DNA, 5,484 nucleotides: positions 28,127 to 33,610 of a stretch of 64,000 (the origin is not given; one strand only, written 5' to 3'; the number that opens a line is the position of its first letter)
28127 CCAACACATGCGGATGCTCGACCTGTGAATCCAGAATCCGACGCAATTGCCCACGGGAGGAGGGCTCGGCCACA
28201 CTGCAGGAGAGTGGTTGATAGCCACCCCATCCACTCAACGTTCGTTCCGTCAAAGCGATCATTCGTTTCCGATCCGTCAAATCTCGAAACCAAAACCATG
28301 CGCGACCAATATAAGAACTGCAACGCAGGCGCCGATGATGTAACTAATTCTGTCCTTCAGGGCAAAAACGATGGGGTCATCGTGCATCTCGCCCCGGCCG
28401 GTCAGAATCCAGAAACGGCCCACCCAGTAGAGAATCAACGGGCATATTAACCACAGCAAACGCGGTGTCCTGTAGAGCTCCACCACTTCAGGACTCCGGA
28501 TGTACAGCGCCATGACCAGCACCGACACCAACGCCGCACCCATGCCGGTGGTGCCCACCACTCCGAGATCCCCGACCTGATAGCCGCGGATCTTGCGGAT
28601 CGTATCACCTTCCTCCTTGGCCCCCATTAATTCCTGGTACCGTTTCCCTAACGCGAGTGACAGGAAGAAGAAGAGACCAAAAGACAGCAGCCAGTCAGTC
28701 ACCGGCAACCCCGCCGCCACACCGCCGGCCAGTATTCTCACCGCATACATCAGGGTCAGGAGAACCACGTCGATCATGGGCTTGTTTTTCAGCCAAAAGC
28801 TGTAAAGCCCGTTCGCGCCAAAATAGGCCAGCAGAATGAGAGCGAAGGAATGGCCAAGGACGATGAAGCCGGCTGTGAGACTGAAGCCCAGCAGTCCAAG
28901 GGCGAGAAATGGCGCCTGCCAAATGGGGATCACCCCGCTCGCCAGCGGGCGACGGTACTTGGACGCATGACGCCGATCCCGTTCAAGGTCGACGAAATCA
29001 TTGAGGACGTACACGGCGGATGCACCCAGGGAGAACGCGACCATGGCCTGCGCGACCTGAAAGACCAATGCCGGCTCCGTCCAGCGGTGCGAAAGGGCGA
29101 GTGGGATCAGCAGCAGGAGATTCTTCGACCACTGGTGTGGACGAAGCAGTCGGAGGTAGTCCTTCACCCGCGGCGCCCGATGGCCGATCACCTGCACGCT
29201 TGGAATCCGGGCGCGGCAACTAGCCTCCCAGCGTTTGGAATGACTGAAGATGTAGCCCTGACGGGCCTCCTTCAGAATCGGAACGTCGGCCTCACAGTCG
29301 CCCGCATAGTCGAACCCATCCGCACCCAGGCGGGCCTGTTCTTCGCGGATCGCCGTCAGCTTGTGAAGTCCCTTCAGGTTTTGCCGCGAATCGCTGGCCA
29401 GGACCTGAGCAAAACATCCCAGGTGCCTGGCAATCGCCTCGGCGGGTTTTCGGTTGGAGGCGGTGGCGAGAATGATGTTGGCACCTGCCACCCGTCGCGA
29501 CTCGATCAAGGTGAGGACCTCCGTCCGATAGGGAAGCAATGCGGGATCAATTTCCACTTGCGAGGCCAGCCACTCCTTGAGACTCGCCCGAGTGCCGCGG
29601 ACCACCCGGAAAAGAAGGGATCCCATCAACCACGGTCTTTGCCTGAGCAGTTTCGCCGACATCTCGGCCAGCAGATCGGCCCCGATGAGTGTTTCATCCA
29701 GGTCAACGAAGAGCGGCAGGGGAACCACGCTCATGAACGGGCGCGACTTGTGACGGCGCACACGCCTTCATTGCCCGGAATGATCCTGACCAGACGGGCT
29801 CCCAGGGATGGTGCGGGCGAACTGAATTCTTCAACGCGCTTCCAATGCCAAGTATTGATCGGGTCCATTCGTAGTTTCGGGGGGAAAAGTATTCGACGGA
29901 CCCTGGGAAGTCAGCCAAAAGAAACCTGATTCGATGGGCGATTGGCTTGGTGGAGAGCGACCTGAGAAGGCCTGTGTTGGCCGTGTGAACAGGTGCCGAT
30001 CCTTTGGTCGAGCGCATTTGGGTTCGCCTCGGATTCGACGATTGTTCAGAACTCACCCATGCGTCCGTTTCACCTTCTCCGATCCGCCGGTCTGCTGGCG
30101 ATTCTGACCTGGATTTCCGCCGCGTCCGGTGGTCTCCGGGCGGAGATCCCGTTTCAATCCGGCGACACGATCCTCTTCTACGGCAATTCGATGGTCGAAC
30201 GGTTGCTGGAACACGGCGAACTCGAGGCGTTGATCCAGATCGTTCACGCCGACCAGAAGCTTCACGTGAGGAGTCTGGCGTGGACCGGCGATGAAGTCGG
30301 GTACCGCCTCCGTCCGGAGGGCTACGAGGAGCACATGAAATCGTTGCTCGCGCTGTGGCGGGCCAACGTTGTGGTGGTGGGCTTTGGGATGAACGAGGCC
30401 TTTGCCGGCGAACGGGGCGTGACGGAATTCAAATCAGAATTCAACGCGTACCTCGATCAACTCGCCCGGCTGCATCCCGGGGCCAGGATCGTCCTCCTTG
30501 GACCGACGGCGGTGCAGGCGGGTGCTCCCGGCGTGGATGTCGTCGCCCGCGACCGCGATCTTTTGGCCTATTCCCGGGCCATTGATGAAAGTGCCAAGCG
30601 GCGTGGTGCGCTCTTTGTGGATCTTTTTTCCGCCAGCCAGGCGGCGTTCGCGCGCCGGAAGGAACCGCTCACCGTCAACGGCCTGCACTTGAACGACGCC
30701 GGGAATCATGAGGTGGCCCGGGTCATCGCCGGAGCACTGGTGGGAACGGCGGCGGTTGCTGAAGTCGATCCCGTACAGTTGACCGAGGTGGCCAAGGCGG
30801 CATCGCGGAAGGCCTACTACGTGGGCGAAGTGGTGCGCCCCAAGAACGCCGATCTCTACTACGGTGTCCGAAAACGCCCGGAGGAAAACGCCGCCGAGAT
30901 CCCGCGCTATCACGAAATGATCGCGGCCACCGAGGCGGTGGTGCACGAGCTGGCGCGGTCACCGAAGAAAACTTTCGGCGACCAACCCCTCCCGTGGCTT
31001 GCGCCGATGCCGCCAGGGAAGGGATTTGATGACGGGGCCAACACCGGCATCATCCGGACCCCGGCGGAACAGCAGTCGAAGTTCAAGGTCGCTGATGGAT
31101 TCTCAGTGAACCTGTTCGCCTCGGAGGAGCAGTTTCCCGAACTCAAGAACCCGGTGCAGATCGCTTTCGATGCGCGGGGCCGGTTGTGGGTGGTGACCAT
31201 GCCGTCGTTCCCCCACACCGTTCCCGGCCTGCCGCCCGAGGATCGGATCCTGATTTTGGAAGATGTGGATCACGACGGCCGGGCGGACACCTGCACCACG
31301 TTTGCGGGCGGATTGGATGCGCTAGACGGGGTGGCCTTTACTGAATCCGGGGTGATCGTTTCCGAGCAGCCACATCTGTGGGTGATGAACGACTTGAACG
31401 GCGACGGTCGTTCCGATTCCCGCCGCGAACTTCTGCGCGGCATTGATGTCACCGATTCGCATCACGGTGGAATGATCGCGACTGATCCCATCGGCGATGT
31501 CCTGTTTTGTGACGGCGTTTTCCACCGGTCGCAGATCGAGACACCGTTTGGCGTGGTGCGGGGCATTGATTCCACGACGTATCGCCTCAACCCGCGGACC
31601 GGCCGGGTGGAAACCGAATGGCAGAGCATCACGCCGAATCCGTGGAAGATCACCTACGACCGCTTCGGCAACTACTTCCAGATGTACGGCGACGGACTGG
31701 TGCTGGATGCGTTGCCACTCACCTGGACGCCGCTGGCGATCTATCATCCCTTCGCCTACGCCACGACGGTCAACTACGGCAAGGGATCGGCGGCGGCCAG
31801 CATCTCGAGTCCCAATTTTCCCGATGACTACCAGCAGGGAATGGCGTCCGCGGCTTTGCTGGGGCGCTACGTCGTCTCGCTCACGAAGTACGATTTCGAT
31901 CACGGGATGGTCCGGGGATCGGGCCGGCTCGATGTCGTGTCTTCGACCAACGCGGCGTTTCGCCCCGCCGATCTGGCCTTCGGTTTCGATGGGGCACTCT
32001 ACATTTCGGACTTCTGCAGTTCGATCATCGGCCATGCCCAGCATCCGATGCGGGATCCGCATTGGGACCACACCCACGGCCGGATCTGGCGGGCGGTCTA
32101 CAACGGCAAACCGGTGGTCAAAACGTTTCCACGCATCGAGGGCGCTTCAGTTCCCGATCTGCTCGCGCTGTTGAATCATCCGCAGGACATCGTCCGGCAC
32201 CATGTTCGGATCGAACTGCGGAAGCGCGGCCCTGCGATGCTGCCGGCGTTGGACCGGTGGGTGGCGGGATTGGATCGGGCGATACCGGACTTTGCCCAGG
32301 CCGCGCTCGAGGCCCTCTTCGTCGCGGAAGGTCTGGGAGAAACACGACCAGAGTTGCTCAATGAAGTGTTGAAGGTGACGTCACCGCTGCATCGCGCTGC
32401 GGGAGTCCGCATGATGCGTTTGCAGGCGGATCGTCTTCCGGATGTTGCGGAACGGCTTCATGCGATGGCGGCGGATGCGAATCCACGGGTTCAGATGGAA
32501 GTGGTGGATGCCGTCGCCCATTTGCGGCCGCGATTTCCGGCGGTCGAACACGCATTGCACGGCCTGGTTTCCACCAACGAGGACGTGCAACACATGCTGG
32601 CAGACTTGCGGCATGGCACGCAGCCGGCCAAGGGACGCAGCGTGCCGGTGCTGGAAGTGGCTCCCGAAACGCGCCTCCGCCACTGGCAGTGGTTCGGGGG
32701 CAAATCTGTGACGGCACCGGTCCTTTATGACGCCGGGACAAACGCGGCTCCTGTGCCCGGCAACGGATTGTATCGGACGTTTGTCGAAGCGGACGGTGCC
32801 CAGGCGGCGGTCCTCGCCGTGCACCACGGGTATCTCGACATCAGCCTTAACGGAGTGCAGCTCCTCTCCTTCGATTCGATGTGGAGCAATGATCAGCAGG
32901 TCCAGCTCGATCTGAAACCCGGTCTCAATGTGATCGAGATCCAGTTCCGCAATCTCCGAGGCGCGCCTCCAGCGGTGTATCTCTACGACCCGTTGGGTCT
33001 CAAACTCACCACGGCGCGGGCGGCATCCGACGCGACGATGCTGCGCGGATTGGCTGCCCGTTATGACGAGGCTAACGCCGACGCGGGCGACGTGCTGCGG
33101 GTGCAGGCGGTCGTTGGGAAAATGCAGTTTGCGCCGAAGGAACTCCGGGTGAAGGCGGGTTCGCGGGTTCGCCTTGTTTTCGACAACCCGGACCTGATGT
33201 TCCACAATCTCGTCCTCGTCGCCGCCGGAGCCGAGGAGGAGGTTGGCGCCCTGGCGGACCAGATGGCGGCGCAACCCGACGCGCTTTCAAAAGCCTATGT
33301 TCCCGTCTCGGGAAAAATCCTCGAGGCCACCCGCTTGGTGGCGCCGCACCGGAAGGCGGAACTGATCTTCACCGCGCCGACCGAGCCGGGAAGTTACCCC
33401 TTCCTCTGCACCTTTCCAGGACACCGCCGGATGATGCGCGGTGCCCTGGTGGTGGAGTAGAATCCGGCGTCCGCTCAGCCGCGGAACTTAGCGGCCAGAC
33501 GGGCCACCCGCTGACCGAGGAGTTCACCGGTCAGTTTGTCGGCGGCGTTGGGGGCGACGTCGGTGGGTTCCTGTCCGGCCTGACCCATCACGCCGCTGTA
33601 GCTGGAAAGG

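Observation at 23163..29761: Complete polyprenyl-phospho-D-arabinofuranose (DPA-like) donor pathway with a candidate GT-C transferase outside the Actinobacteria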

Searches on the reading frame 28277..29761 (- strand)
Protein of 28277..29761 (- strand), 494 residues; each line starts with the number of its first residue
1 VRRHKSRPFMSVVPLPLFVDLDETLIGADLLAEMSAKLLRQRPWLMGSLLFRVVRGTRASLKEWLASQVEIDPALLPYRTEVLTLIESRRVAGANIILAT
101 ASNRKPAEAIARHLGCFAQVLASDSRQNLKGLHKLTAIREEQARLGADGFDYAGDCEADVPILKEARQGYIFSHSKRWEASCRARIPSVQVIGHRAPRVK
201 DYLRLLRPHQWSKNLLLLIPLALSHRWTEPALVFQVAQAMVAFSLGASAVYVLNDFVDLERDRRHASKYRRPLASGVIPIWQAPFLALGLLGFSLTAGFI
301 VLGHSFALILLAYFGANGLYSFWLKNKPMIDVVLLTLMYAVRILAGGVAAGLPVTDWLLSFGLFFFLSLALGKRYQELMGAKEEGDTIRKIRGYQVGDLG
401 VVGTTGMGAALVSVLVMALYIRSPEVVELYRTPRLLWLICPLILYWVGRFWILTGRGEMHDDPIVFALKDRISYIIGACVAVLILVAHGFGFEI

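Call 3: search_protein_families(library=pfam, proteins=[window:28277-29761:-], max_evalue=0.01)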
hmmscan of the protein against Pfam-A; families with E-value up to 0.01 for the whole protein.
window:28277-29761:- (494 aa): 3 families
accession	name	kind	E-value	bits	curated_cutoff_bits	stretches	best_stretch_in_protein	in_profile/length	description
PF01040.23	UbiA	-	1e-18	68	34.2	1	221-458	9-236/250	UbiA prenyltransferase family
PF12710.13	HAD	-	2.7e-08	34.9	27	1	33-164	41-189/189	haloacid dehalogenase-like hydrolase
PF09446.15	VMA21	-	0.0083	16.7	29.5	0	438-485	14-52/64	VMA21-like domain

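Call 4: search_protein_families(library=ncbifam, proteins=[window:28277-29761:-], max_evalue=0.01)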
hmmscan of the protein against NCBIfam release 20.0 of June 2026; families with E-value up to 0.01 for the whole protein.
window:28277-29761:- (494 aa): 15 families
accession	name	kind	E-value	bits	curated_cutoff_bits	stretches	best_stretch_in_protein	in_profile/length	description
NF006088.0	PRK08238.1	equivalog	8.9e-166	552.3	351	1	13-488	10-480/482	UbiA family prenyltransferase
NF008978.0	PRK12324.1-4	equivalog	9.8e-49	166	207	1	199-487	32-318/322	decaprenyl-phosphate phosphoribosyltransferase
NF008977.0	PRK12324.1-2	equivalog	1.9e-44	152.2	234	1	199-491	2-292/297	decaprenyl-phosphate phosphoribosyltransferase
NF008976.0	PRK12324.1-1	equivalog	2.3e-38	132.3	474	1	199-412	18-235/306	decaprenyl-phosphate phosphoribosyltransferase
NF009523.0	PRK12884.1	equivalog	4.3e-13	49.1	269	1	198-373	3-171/279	prenyltransferase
TIGR01473.1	cyoE_ctaB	equivalog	8.5e-10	38.9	210.3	1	200-364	1-168/281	heme o synthase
NF003349.0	PRK04375.1-2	equivalog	5e-08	32.5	246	1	196-334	22-160/318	heme o synthase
NF009522.0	PRK12883.1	equivalog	3.1e-06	26.9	353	1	241-351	44-151/279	geranylgeranylglycerol-phosphate geranylgeranyltransferase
NF009514.0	PRK12873.1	equivalog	6.1e-06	25.8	246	1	197-301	8-114/297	4-hydroxybenzoate polyprenyltransferase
TIGR01474.1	ubiA_proteo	equivalog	2.3e-05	24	275.45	1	201-312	3-119/282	4-hydroxybenzoate octaprenyltransferase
NF035940.1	prenyl_rel_EboC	equivalog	0.00016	21.1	250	1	248-346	54-148/292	UbiA-like protein EboC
TIGR01488.1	HAD-SF-IB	subfamily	0.00047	20.1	45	0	18-165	3-176/177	HAD-IB family phosphatase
NF005742.0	PRK07566.1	equivalog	0.0011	18.2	313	1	195-316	24-146/315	chlorophyll synthase ChlG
TIGR01490.1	HAD-SF-IB-hyp1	subfamily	0.0022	18.2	98.3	0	79-124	89-133/202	HAD-IB family hydrolase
TIGR01116.1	ATPase-IIA1_Ca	equivalog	0.0057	14.8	703.4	1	77-119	466-508/799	calcium-translocating P-type ATPase, SERCA-type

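Call 8: search_solved_structures(query=window:28277-29761:-, show_alignments=1)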
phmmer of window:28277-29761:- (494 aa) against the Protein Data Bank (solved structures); distinct sequences matched with E-value up to 0.001: 2.
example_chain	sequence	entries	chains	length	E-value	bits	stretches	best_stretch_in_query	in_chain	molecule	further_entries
8j8j_D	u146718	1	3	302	1.5e-34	122.8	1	199-409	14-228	Decaprenyl-phosphate phosphoribosyltransferase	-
8j8k_A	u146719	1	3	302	2.5e-27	99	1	199-409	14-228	Decaprenyl-phosphate phosphoribosyltransferase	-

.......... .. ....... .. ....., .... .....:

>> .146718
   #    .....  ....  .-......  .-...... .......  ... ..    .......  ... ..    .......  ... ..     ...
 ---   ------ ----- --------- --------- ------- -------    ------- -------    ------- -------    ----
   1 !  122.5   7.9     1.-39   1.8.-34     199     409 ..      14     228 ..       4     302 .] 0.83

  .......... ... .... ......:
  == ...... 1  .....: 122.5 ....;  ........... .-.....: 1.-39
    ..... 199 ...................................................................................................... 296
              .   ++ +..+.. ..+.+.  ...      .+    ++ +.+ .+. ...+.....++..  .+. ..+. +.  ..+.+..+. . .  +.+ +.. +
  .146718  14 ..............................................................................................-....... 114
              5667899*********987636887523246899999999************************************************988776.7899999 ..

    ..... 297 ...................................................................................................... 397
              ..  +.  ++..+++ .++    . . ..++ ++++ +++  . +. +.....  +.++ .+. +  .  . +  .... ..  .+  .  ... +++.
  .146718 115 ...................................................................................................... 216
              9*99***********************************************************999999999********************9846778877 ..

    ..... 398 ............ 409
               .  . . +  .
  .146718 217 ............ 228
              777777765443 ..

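Call 82: search_dna_similar(query=window:28277-29761:-, collection=phages, mode=protein, max_evalue=0.00001, max_rows=10)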
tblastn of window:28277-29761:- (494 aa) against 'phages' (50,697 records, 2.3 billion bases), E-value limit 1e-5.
Records with a match: 1; places in all: 1; records where one place covers at least 80% of the query: 0.
Best place of each record, by identity: <60% 1.
By first word of the organism name: Bacteriophage 1.
By host as written in the record: - 1.
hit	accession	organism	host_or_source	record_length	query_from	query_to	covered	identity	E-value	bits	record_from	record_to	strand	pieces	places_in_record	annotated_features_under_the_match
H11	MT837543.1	Bacteriophage sp.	human fecal samples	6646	199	471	55%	31.7%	2e-24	113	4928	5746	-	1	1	record has no annotation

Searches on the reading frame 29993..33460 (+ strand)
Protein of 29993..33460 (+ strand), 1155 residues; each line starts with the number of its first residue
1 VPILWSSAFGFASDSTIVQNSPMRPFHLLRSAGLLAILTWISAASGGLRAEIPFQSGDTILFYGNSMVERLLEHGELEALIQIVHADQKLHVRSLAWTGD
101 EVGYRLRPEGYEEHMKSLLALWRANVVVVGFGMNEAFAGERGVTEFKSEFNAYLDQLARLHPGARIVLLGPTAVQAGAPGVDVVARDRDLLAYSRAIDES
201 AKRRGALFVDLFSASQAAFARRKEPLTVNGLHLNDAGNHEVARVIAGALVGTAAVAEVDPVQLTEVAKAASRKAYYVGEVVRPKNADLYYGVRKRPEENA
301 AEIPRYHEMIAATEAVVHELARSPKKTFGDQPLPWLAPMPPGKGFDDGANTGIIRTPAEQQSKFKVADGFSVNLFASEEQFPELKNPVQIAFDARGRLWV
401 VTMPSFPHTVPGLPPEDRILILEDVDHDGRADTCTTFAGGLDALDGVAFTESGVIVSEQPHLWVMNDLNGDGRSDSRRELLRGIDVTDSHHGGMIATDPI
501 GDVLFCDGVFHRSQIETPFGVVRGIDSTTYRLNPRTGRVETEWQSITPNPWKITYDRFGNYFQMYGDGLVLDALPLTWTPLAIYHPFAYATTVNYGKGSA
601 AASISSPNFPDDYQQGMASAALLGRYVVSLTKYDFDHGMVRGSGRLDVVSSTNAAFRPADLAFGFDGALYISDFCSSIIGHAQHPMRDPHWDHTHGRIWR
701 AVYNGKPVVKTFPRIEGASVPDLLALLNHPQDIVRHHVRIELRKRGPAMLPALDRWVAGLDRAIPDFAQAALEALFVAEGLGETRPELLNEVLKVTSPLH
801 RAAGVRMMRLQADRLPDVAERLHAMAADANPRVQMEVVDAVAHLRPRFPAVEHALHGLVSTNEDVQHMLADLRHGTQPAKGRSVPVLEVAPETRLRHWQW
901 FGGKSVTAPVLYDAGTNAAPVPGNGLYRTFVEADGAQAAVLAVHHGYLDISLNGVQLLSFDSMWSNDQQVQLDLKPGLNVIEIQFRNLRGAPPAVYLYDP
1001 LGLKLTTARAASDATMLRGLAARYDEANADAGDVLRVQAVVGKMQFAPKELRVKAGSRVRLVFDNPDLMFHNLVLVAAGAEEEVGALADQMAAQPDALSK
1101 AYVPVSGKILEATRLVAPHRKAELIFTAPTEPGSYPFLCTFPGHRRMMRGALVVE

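Call 3: search_protein_families(library=pfam, proteins=[window:29993-33460:+], max_evalue=0.01)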
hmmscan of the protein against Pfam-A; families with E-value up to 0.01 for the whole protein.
window:29993-33460:+ (1155 aa): 6 families
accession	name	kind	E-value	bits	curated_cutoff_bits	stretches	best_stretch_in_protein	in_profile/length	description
PF23500.1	DUF7133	-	6.8e-50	170.9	27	2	357-563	2-203/385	Domain of unknown function (DUF7133)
PF13472.12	Lipase_GDSL_2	-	1.3e-16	62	32.9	1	80-238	23-176/178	GDSL-like Lipase/Acylhydrolase family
PF00127.26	Copper-bind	-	9.5e-11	42.4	21.2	1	1038-1155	6-99/99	Copper binding proteins, plastocyanin/azurin family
PF13473.12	Cupredoxin_1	-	4.5e-07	30.3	27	1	1031-1084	17-70/104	Cupredoxin-like domain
PF13646.12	HEAT_2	-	0.00036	21.2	27.7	0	787-849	3-61/88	HEAT repeats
PF00657.28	Lipase_GDSL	-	0.0086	16.7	23.6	0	112-243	65-206/208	GDSL-like Lipase/Acylhydrolase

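Call 4: search_protein_families(library=ncbifam, proteins=[window:29993-33460:+], max_evalue=0.01)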
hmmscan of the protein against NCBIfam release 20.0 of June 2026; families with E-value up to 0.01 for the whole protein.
window:29993-33460:+ (1155 aa): 5 families
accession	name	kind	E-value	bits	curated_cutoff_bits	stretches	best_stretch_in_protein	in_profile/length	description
TIGR02604.1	Piru_Ver_Nterm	subfamily_domain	5.3e-47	161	122.2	2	369-565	1-201/367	PVC-type heme-binding CxxCH protein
TIGR02695.1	azurin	equivalog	1.5e-06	28.5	105.1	1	1044-1153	11-124/125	azurin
NF051440.1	CuResCopIPSEAE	equivalog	1.7e-06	27.9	280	1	1030-1078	35-84/180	copper-resistant cuproprotein CopI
TIGR02657.1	amicyanin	equivalog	0.0011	19.4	110.2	0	1041-1082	3-42/83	amicyanin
TIGR02656.1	cyanin_plasto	equivalog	0.0014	19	87.85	0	1041-1094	9-60/99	plastocyanin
